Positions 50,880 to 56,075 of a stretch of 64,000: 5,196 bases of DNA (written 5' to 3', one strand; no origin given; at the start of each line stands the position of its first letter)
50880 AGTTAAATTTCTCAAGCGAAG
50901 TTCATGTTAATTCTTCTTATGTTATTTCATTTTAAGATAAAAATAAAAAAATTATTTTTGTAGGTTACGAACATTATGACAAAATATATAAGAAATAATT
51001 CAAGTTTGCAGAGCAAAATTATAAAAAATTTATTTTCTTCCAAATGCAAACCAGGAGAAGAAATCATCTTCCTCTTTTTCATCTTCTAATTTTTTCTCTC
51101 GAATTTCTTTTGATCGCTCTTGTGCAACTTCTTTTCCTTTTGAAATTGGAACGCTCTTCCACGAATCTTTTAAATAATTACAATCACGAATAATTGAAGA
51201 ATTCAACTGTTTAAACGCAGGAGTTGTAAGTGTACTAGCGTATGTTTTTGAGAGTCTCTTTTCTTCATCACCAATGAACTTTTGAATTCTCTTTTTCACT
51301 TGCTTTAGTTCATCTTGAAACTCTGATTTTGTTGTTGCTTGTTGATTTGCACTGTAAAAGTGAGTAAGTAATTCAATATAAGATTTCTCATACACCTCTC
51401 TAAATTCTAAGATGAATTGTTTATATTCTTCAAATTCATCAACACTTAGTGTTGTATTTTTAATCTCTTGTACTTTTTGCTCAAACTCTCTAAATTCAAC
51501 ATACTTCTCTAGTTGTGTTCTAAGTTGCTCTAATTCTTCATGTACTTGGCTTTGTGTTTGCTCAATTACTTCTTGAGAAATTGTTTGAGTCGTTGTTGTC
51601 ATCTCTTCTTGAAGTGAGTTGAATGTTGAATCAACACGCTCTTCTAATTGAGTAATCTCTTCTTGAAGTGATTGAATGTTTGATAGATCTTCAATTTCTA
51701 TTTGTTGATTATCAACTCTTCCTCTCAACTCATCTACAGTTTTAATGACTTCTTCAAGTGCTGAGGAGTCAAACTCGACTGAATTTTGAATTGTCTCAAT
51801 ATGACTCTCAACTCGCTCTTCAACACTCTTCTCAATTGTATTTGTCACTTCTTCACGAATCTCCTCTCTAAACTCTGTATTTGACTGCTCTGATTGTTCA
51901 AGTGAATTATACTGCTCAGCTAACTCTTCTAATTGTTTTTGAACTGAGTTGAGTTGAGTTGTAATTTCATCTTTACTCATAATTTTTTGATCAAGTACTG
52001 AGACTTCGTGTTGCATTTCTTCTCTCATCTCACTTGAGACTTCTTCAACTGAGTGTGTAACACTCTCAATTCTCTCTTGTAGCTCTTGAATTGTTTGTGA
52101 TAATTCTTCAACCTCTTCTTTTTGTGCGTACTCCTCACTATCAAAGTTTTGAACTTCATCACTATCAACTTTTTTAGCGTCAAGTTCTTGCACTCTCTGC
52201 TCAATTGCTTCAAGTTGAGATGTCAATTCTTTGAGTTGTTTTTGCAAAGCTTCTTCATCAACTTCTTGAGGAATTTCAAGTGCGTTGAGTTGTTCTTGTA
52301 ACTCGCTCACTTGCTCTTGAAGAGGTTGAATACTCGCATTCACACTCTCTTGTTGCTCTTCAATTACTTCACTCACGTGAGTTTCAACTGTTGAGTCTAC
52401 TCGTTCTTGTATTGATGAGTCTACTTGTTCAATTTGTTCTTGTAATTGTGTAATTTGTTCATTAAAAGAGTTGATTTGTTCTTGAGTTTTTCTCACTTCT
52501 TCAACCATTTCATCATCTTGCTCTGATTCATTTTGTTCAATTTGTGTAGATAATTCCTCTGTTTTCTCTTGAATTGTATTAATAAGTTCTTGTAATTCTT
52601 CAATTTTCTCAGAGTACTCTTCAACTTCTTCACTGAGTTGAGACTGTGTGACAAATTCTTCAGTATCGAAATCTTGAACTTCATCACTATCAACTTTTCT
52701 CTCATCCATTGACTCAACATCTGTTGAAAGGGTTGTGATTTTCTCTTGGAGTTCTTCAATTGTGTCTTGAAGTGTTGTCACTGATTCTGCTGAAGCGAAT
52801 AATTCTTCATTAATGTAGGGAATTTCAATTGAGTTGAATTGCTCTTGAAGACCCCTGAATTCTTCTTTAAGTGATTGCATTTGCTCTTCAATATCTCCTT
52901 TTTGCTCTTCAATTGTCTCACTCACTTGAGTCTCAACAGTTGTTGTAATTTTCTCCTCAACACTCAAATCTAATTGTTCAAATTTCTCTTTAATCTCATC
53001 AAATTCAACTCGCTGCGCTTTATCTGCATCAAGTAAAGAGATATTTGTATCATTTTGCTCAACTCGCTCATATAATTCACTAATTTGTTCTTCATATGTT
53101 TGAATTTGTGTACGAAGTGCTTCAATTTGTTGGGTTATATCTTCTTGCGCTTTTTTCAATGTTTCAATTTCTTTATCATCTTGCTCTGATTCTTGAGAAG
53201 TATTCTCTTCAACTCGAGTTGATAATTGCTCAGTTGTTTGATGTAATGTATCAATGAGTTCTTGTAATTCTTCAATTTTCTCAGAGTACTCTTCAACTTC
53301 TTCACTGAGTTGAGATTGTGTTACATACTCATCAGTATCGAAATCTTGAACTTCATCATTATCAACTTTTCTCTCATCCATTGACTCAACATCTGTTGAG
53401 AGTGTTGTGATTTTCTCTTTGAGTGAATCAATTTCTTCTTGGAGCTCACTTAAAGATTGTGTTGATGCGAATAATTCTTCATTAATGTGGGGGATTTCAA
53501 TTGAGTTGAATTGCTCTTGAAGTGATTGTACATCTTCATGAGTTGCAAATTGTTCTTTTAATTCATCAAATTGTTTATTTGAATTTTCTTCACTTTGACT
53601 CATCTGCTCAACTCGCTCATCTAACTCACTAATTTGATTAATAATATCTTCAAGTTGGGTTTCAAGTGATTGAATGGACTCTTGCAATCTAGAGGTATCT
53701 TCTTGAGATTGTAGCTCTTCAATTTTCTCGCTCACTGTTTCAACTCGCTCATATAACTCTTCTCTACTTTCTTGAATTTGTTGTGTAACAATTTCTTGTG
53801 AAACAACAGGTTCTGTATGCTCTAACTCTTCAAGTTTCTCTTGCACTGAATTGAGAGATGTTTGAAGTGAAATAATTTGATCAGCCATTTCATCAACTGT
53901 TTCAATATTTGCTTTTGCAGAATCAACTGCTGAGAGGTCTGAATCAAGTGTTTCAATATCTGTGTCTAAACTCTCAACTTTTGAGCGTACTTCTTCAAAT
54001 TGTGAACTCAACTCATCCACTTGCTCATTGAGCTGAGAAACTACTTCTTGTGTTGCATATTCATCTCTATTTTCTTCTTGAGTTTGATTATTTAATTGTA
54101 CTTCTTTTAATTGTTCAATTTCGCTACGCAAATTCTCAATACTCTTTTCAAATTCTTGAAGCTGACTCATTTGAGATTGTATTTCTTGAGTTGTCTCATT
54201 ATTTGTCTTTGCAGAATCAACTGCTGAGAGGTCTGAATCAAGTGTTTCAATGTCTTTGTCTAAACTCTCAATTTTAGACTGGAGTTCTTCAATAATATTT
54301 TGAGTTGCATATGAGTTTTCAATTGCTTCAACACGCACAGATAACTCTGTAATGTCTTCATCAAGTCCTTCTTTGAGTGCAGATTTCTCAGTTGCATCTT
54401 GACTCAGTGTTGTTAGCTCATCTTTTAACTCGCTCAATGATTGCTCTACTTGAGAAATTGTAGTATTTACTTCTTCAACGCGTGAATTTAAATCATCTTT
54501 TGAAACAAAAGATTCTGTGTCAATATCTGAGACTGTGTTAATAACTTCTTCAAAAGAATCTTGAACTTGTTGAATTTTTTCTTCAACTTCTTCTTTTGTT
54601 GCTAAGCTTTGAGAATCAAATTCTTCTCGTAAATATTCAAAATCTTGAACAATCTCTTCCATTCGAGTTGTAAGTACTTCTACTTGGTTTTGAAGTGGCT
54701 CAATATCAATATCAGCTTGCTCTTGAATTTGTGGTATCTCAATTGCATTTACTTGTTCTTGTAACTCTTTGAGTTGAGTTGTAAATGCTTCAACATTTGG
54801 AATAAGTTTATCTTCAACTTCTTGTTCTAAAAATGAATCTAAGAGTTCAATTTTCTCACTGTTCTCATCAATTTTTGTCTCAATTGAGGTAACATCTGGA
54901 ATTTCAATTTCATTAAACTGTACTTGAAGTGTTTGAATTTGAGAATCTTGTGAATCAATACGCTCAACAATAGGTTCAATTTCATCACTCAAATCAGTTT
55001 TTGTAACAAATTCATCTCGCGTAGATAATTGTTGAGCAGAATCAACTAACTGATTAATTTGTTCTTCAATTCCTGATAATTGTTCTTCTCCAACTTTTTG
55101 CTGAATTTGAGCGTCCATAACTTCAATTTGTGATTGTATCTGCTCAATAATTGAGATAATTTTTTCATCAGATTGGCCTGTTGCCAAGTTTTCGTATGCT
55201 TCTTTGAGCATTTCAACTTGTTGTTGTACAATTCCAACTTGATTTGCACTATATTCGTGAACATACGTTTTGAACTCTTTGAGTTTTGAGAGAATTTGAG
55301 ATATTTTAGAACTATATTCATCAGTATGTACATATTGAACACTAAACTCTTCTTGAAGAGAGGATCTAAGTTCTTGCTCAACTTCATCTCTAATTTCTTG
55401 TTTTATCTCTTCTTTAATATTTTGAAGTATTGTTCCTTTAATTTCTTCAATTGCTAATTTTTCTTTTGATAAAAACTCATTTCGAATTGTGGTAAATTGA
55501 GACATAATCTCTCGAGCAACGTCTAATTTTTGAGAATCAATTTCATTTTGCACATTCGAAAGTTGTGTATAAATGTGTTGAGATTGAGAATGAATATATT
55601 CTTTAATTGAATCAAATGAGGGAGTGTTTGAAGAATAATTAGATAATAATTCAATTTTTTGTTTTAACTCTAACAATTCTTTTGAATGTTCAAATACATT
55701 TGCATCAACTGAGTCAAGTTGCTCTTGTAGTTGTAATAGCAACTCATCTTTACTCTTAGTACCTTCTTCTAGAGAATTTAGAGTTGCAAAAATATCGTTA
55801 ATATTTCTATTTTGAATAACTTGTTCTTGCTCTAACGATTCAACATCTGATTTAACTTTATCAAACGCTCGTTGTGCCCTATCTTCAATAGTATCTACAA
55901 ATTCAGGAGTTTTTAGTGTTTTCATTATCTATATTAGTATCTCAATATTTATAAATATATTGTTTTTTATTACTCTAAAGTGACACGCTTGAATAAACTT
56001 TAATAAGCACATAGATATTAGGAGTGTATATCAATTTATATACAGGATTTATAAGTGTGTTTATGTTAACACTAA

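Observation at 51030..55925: A 1631-aa acidic coiled-coil giant with no enzymatic domain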

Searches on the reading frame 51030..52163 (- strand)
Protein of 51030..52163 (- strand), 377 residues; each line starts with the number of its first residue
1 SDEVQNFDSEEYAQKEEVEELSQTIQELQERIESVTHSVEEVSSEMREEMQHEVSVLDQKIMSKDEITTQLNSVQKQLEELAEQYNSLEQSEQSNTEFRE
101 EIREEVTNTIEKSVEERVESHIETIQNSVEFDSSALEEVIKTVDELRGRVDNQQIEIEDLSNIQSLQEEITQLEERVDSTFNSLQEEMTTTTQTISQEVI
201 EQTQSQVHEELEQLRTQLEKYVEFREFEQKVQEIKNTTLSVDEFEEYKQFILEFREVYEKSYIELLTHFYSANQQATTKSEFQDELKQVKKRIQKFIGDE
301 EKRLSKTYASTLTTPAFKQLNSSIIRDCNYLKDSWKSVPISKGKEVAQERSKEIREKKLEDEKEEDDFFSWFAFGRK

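Call 90: search_protein_families(library=pfam, proteins=[window:51030-52163:-], max_evalue=0.01)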
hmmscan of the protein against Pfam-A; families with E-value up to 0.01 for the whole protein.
window:51030-52163:- (377 aa): 4 families
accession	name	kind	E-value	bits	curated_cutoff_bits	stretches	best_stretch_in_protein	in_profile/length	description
PF01442.23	Apolipoprotein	-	2.9e-06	27.5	90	1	19-153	33-166/190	Apolipoprotein A1/A4/E domain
PF04513.17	Baculo_PEP_C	-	5e-05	23.8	38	1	17-84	31-100/140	Baculovirus polyhedron envelope protein, PEP, C terminus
PF00038.26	Filament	-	0.0024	18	40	1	104-209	180-285/313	Intermediate filament protein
PF04906.18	Tweety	-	0.0067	15.6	31.8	1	17-99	108-190/431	Tweety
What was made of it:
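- On Intermediate-filament-like proteins (Pfam Filament PF00038; crescentin/FilP type): 18 bits against a cut-off of 40, for aa 1255-1631 (call 90).
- A sub-threshold Pfam Filament match falls in the C-terminal part of the rod (18 bits; call 90).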

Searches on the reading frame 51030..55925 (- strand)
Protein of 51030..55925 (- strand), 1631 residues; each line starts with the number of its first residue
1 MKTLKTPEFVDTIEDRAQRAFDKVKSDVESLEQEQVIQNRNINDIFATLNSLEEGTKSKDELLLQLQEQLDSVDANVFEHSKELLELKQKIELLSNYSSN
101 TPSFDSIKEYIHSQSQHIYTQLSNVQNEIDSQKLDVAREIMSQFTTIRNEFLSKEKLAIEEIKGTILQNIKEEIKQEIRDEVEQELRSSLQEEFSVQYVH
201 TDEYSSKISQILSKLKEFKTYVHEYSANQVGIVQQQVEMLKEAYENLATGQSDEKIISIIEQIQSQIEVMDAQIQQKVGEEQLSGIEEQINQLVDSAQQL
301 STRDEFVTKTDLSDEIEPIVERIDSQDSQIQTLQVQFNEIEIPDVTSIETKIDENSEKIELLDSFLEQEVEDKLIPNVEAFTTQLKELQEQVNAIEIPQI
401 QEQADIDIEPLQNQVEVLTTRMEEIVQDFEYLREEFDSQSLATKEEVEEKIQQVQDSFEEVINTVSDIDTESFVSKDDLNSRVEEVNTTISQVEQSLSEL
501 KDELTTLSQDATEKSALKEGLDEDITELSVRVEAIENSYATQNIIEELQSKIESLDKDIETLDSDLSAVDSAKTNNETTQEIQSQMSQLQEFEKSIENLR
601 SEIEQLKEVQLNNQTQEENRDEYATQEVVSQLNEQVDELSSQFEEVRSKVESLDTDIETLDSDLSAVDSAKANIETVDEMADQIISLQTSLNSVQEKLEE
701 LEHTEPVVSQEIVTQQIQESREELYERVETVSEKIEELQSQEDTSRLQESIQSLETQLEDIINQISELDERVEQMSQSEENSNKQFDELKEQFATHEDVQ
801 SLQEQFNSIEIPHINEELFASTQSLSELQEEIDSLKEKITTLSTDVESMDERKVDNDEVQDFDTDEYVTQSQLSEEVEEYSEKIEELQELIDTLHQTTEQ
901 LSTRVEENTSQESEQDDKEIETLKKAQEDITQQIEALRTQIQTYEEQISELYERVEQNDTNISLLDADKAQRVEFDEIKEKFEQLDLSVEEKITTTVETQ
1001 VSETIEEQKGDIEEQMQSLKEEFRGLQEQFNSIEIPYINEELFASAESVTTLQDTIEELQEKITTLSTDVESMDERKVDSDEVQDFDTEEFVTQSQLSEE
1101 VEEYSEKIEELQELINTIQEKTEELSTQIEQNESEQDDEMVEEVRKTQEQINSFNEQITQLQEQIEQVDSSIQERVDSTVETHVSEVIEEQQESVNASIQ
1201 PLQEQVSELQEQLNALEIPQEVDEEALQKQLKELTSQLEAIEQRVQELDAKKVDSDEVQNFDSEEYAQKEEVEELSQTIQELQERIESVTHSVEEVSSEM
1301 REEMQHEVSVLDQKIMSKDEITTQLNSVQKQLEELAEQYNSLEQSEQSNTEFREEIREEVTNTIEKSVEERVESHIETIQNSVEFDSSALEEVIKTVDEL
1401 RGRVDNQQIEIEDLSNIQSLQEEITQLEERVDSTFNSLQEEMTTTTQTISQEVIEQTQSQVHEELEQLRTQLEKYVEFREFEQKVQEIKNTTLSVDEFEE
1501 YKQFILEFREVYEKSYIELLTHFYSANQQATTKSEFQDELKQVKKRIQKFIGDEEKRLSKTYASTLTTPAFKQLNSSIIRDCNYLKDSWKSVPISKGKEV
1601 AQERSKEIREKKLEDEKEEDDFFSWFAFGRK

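Call 4: search_protein_families(library=pfam, proteins=[window:51030-55925:-], max_evalue=1)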
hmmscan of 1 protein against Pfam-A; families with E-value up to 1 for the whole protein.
window:51030-55925:- (1631 aa): 10 families
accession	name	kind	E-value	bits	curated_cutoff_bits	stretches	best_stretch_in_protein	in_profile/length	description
PF04513.17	Baculo_PEP_C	-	1.4e-08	35.4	38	6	1271-1338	31-100/140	Baculovirus polyhedron envelope protein, PEP, C terminus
PF07889.17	DUF1664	-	5e-07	30.2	34.6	8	473-557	33-122/124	Protein of unknown function (DUF1664)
PF01442.23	Apolipoprotein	-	1.2e-06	28.8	90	4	1094-1215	61-183/190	Apolipoprotein A1/A4/E domain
PF13166.12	AAA_13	-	0.00023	20.4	36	2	1046-1244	282-466/713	AAA domain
PF06160.17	EzrA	-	0.00033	19.5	39.6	2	439-793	57-423/557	Septation ring formation regulator, EzrA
PF16326.10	ABC_tran_CTD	-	0.0015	19.2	32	2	538-591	3-55/69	ABC transporter C-terminal domain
PF04108.17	ATG17_like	-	0.0026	17.7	43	1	624-804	113-296/355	Autophagy protein ATG17-like domain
PF14712.11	Snapin_Pallidin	-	0.0067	17.3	29.6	2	625-702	4-82/89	Snapin/Pallidin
PF00804.31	Syntaxin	-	0.021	15.1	26.7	1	478-537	6-65/157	Syntaxin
PF02635.20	DsrE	-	0.12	13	22.7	0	1049-1085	57-91/116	DsrE/DsrF-like family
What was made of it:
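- On EzrA (PF06160): 19.5 bits (call 4).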

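Call 5: search_protein_families(library=ncbifam, proteins=[window:51030-55925:-], max_evalue=1)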
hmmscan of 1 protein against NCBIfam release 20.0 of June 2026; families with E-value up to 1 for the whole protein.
window:51030-55925:- (1631 aa): 19 families
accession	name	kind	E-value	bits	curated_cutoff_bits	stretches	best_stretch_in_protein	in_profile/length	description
NF045487.1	ASRP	equivalog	4.7e-31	108.1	300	6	545-860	158-459/593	archaea-specific SMC-related protein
TIGR02168.1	SMC_prok_B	equivalog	1.2e-27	96.2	567.35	6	382-676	199-505/1181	chromosome segregation protein SMC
TIGR02169.1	SMC_prok_A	equivalog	1.3e-20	72.8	729.4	5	1092-1397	668-971/1165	chromosome segregation protein SMC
NF003034.1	PRK03918.1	equivalog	6.7e-19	67.4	700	7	419-757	164-488/878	DNA double-strand break repair ATPase Rad50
NF041035.1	Rad50_Halo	equivalog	9e-18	64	1000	3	821-1296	249-717/883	DNA double-strand break repair ATPase Rad50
TIGR04523.1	Mplasa_alph_rch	subfamily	1.6e-16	59.4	270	4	519-912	214-598/745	helix-rich protein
NF002572.0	PRK02224.1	equivalog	1.1e-13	50.4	1087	3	629-1029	232-621/888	DNA double-strand break repair ATPase Rad50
NF041034.1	Rad50_Sulf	equivalog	2.8e-09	35.4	1000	3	411-959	165-690/872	DNA double-strand break repair ATPase Rad50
NF040788.1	S-lay_SlaB_Mtsph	equivalog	3.8e-08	32.7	700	6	1270-1344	308-378/416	S-layer protein SlaB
NF058533.1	antiphage_ProA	equivalog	5.1e-08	30.8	1500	3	377-830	752-1207/1903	anti-phage protein ProA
NF045780.1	TrlF_fam_ATP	equivalog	2.2e-07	30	350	4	573-801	456-697/944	TrlF family AAA-like ATPase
NF053563.1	Rkd4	equivalog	9.6e-07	27.3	860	3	627-1070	216-644/747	arcadin-4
NF047515.1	SpiroCoCo_C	equivalog_domain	0.00022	20.5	125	4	715-861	93-232/313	SpiroCoCo family coiled-coil protein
NF041751.2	sbcc_Staph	equivalog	0.00033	18.7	920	2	399-921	182-709/1007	exonuclease subunit SbcC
NF052320.1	Cbp1_fam_LP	subfamily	0.00037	20.1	90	5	1129-1288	24-183/286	Cbp1 family collagen-binding glycoprotein adhesin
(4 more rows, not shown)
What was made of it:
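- On SMC / Rad50 / SbcC: Scores are 96 against a cut-off of 567 and 67 against 700 (call 5).
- On Arcadin-4 (NF053563): 27 bits (call 5).
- On Secreted archaeal surface proteins (Sec/Tat signal peptide; PGF-CTERM or other archaeosortase signals; SlaB): SlaB NF040788 scores 33 against 700 bits (call 5).
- Closest known: Mycoplasma pneumoniae HMW2. Different: The helix-rich mycoplasma model TIGR04523 scores 59 bits against a cut-off of 270 (call 5).
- Closest known: SMC / Rad50 / SbcC / ASRP coiled-coil arms. Same: These give the highest raw scores of any curated families, and the arms are of comparable length (call 5).
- The highest-scoring family matches are to ASRP, SMC and Rad50 arms (call 5).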

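Call 13: find_homologous_proteins(query=window:51030-55925:-, max_evalue=0.00001)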
Query window:51030-55925:- (1631 aa): 1 proteins with E <= 0.00001 among 8000 candidates.
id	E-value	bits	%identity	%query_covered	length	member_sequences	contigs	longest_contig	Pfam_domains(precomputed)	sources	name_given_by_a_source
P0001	2.3e-69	253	30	53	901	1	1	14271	-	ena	-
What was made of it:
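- Tried and rejected: It was swamped by coiled-coil words and returned one hit only (call 13).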

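Call 17: find_encoding_contigs(protein=P0001, flank=10000)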
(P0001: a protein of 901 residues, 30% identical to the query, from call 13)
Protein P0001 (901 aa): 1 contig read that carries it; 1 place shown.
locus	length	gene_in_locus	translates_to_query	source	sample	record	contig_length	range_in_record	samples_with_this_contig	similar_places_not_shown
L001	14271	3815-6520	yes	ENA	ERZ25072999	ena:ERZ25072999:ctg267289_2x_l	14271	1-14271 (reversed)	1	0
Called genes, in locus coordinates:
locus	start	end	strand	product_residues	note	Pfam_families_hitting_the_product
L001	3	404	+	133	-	?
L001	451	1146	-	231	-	PF07314:Lit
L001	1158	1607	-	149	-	-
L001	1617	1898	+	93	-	PF01722:BolA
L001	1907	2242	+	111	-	PF00462:Glutaredoxin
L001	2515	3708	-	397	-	PF00270:DEAD, PF04851:ResIII, PF00271:Helicase_C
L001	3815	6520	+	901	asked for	-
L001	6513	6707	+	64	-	-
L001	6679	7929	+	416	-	-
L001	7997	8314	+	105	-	-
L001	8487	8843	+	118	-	-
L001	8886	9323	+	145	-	-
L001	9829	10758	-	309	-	PF01368:DHH, PF02833:DHHA2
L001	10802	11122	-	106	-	PF00583:Acetyltransf_1 (weak)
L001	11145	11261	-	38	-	-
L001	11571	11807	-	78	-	PF10996:Beta-Casp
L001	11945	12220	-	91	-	-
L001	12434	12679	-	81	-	PF00753:Lactamase_B, PF12706:Lactamase_B_2, PF16661:Lactamase_B_6 (weak)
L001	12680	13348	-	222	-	PF17214:KH_TffA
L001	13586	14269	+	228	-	?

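Call 72: search_protein_families(library=phrogs, proteins=[window:51030-55925:-], max_evalue=0.001)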
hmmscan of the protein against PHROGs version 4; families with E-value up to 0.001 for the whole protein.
window:51030-55925:- (1631 aa): 4 families
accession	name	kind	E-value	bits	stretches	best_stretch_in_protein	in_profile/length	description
phrog_77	-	DNA, RNA and nucleotide metabolism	1.6e-15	57.7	2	310-662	481-770/967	SbcC-like subunit of palindrome specific endonuclease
phrog_167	-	tail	2.2e-06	26.7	1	479-700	58-260/1555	tail length tape measure protein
phrog_3550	-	unknown function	4.2e-06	28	0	544-614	3-66/79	-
phrog_3590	-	unknown function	1.3e-05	25.8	0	509-695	160-354/481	-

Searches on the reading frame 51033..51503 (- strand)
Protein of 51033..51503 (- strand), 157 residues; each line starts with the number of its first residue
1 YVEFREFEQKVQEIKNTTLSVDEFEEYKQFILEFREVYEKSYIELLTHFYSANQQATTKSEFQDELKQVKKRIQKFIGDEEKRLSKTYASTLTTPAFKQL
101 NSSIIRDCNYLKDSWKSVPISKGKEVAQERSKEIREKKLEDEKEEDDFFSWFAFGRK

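Call 66: find_homologous_proteins(query=A3, max_evalue=0.01)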
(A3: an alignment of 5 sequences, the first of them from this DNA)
Query A3 (5 sequences) (157 aa, profile of the alignment): 1 proteins with E <= 0.01 among 1265 candidates.
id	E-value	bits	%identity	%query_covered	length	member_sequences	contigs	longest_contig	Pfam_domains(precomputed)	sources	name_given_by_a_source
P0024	1.4e-54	202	49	89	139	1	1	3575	-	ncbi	-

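Call 67: search_protein_families(library=pfam, alignment_id=A3, max_evalue=10)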
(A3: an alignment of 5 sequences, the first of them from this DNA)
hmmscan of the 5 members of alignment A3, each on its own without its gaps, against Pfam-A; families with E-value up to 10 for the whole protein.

A. member 1, seq(157 aa): 6 families
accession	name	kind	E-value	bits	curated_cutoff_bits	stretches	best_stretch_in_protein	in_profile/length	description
PF23837.1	DUF7207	-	0.037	14.4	27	1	33-75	2-46/120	Family of unknown function (DUF7207)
PF25240.1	PUB2_N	-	0.081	13.4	29.5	1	64-134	66-136/140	PUB2-like, N-terminal domain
PF10023.15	Aminopep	-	0.14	11.9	25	1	47-112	185-246/322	Putative aminopeptidase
PF19068.5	DUF5764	-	0.25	11.9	29.2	1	32-87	25-72/133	Family of unknown function (DUF5764)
PF03732.24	Retrotrans_gag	-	0.3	11.8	24.1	1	20-85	22-89/97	Retrotransposon gag protein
PF24990.1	PAS_13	-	1.7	9.4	27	1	90-144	51-105/143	ERT1/acuK family PAS domain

B. families by the number of members that match (of 5 scanned): 12 families
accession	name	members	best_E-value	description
PF23837.1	DUF7207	1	0.037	Family of unknown function (DUF7207)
PF10112.14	Halogen_Hydrol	1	0.075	5-bromo-4-chloroindolyl phosphate hydrolysis protein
PF25240.1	PUB2_N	1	0.081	PUB2-like, N-terminal domain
PF13873.12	Myb_DNA-bind_5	1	0.095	Myb/SANT-like DNA-binding domain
PF21651.2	DUF6858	1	0.11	Family of unknown function (DUF6858)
PF10023.15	Aminopep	1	0.14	Putative aminopeptidase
PF03011.20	PFEMP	1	0.17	PFEMP1 DBL domain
PF06969.22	HemN_C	1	0.22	HemN C-terminal domain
PF19068.5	DUF5764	1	0.25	Family of unknown function (DUF5764)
PF03732.24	Retrotrans_gag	1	0.3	Retrotransposon gag protein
PF08696.17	Dna2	1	0.49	DNA replication factor Dna2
PF24990.1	PAS_13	1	1.7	ERT1/acuK family PAS domain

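Call 69: find_encoding_contigs(protein=P0024, flank=5000)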
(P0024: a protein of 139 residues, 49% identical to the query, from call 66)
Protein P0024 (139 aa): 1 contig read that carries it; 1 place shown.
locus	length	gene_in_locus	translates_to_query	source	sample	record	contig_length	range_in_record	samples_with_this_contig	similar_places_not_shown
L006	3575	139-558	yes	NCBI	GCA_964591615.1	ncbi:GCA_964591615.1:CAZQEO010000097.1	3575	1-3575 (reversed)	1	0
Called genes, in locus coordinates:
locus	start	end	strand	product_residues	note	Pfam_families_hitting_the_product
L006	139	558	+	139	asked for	-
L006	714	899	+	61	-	-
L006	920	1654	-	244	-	PF02463:SMC_N (weak), PF00005:ABC_tran, PF13304:AAA_21 (faint)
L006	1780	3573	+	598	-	?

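Call 82: find_related_loci(query=A3, collection=viral_contigs, flank=5000)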
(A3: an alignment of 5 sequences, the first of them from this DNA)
Query A3 (157 aa) in viral_contigs; peptide patterns used: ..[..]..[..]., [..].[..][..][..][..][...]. (x = any residue, [..] = any of these).
530 stretches matched a pattern, but none encodes a relative of the query by tblastn (E <= 1e-3).
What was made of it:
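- Tried and rejected: The viral_contigs scan also found none (call 82).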
